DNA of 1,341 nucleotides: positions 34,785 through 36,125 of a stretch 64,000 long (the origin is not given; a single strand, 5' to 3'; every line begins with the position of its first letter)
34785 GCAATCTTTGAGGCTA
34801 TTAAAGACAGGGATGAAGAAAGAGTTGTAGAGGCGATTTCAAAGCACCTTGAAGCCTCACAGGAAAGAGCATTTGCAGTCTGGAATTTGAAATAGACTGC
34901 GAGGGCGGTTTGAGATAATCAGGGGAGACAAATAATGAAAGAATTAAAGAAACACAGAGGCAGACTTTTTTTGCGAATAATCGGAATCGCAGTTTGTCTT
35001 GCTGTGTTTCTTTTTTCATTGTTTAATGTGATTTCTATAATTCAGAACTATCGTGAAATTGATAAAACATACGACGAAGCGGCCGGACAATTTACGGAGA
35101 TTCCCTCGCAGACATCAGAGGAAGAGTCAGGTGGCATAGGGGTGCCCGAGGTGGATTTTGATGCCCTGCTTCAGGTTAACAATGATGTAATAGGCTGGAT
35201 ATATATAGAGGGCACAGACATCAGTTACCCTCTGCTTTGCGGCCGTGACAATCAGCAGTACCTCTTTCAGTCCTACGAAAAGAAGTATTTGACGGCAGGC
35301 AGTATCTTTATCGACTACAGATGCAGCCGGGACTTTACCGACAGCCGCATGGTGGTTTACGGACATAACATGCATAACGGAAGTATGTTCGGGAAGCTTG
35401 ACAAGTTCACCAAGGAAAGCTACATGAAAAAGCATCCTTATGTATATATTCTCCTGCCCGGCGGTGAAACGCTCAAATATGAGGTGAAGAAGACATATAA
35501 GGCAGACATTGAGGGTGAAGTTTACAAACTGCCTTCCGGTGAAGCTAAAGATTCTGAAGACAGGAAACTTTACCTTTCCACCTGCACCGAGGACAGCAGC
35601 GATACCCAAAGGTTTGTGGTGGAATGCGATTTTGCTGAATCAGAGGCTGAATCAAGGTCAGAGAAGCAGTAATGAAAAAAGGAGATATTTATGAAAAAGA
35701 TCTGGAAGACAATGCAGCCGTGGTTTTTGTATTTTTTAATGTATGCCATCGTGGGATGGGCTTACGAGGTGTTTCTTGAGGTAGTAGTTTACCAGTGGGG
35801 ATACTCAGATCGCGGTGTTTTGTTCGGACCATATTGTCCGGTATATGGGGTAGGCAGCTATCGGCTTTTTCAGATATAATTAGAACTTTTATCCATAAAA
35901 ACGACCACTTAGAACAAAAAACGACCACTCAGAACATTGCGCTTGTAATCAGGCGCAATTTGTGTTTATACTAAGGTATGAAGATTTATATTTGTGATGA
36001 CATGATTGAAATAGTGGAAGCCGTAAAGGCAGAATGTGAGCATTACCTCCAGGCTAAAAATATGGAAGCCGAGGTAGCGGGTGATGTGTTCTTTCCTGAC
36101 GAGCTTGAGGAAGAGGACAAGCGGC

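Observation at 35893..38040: A 47-nt promoter element with internal 16-bp direct repeats is duplicated before the TCS operon and before the cargo array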

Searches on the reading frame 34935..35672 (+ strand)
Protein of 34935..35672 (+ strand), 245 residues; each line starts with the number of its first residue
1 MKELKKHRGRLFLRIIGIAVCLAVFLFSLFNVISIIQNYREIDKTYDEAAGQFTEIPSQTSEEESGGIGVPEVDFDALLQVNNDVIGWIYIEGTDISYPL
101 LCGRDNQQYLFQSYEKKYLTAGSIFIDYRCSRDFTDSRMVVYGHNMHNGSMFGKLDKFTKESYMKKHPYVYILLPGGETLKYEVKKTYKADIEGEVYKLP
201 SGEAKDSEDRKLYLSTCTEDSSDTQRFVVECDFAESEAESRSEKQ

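Call 5: search_protein_families(library=pfam, proteins=[window:34935-35672:+], max_evalue=0.01)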
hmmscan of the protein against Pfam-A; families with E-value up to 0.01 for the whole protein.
window:34935-35672:+ (245 aa): 1 family
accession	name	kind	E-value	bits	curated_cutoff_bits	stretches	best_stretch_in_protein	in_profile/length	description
PF04203.18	Sortase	-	3.7e-14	53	26.6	1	89-232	1-123/125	Sortase domain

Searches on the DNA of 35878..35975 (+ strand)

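Call 77: search_dna_similar(query=window:35878-35975:+, collection=plasmids, mode=distant, max_evalue=0.001, max_rows=5)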
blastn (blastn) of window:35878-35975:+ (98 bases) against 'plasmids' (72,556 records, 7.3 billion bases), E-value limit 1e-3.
No match.

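Call 78: search_dna_similar(query=window:35878-35975:+, collection=phages, mode=distant, max_evalue=0.001, max_rows=5)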
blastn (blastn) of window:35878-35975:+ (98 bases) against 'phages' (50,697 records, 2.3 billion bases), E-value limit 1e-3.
No match.
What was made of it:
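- The element has no match among plasmids or phages (calls 77, 78).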
